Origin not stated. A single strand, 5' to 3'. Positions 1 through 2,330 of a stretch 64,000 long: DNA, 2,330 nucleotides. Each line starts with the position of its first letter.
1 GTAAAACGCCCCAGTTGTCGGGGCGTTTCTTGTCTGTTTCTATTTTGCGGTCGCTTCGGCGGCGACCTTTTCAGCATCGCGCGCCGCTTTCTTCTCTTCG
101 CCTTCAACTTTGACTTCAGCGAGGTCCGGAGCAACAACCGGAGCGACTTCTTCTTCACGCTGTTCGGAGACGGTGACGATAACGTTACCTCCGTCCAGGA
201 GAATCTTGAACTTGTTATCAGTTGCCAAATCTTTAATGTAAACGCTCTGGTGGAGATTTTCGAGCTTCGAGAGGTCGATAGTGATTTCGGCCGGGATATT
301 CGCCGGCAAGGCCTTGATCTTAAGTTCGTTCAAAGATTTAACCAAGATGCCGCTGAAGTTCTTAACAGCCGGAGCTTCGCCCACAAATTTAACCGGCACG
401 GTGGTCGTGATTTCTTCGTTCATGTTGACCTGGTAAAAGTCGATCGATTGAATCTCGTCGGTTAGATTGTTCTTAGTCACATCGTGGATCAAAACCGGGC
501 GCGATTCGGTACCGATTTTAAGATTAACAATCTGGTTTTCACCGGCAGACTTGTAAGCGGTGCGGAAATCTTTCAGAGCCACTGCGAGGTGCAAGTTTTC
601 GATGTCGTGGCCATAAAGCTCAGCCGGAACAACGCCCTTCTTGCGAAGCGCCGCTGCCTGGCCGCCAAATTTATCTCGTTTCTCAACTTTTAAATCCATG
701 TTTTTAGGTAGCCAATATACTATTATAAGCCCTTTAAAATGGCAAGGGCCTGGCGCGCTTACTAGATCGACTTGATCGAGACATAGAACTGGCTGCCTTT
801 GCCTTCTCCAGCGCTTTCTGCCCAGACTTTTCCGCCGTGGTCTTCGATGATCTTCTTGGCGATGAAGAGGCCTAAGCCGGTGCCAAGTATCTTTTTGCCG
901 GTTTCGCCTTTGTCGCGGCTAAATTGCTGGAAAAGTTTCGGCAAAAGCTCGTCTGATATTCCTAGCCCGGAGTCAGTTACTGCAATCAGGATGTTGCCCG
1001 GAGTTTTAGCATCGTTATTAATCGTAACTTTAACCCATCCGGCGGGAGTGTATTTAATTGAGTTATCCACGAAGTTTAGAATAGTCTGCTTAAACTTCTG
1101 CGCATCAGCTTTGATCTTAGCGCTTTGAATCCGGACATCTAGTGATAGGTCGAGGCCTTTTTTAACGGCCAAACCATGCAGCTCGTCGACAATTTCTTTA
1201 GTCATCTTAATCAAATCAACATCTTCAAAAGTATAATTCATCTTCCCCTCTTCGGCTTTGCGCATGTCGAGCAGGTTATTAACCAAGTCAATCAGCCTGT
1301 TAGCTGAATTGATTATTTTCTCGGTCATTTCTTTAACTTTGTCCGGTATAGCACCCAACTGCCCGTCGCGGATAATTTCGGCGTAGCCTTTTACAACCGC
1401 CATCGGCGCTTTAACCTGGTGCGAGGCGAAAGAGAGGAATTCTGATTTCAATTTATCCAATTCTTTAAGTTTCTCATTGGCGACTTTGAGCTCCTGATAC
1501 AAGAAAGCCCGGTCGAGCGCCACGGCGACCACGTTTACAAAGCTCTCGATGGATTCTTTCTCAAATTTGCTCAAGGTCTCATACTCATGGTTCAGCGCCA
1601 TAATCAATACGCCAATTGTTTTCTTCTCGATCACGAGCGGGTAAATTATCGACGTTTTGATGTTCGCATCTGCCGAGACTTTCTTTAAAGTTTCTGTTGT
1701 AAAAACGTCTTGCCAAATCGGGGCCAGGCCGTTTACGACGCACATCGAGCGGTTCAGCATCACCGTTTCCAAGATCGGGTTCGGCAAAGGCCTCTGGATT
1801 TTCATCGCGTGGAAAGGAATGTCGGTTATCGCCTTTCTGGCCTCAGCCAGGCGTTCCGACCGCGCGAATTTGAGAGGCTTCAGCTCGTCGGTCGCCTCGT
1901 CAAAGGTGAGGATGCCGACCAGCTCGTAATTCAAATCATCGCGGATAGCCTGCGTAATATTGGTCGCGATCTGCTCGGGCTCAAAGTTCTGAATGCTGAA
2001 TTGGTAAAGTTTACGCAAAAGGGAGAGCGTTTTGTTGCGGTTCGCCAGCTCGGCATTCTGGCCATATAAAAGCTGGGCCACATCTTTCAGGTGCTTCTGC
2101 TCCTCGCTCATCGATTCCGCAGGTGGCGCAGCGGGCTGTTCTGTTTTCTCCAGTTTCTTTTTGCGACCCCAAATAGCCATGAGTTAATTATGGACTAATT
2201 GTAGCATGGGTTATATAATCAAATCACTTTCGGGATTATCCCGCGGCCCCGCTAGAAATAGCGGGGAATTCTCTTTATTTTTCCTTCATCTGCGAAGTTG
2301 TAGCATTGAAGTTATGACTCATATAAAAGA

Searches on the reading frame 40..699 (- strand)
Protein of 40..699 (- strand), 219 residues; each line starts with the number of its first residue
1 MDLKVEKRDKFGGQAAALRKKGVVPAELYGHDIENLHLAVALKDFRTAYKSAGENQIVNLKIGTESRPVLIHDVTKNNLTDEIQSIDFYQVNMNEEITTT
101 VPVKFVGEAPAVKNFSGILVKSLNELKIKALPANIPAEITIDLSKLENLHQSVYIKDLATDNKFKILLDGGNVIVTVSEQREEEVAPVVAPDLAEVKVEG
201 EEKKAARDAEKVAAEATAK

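Call 22: search_protein_families(library=pfam, proteins=[window:40-699:-], max_evalue=0.0001)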
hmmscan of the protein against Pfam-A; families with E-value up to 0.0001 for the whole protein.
window:40-699:- (219 aa): 2 families
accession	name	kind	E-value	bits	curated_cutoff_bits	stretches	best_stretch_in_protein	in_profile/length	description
PF14693.11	Ribosomal_TL5_C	-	2.3e-20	73.2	27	1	96-180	1-83/84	Ribosomal protein TL5, C-terminal domain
PF01386.24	Ribosomal_L25p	-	4.1e-18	66.1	23.6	1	3-88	1-82/82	Ribosomal L25p family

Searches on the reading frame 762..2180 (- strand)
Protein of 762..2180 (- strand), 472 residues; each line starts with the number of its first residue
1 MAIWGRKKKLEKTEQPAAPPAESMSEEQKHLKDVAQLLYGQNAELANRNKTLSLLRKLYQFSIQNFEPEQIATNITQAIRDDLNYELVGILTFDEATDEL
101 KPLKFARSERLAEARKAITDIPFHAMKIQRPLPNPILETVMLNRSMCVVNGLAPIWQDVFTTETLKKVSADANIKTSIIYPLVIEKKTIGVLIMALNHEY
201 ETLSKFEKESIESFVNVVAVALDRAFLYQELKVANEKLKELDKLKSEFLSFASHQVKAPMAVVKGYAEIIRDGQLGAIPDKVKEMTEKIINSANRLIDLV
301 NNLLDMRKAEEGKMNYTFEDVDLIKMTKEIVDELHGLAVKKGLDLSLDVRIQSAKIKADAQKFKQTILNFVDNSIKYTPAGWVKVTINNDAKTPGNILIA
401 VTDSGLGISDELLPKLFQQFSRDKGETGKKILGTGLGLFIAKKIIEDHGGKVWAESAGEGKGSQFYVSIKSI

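Call 22: search_protein_families(library=pfam, proteins=[window:762-2180:-], max_evalue=0.0001)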
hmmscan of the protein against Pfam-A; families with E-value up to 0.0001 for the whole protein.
window:762-2180:- (472 aa): 4 families
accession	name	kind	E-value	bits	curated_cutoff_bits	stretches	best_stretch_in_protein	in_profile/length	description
PF02518.31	HATPase_c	-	8.1e-25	87.9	26.4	1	359-470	2-108/111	Histidine kinase-, DNA gyrase B-, and HSP90-like ATPase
PF00512.31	HisKA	-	2.8e-14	53.4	26.9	1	245-312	2-66/66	His Kinase A (phospho-acceptor) domain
PF13185.12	GAF_2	-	8.3e-07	29.7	28.6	1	68-223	4-136/136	GAF domain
PF01590.32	GAF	-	1.6e-05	25.9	22.4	1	68-222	2-133/133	GAF domain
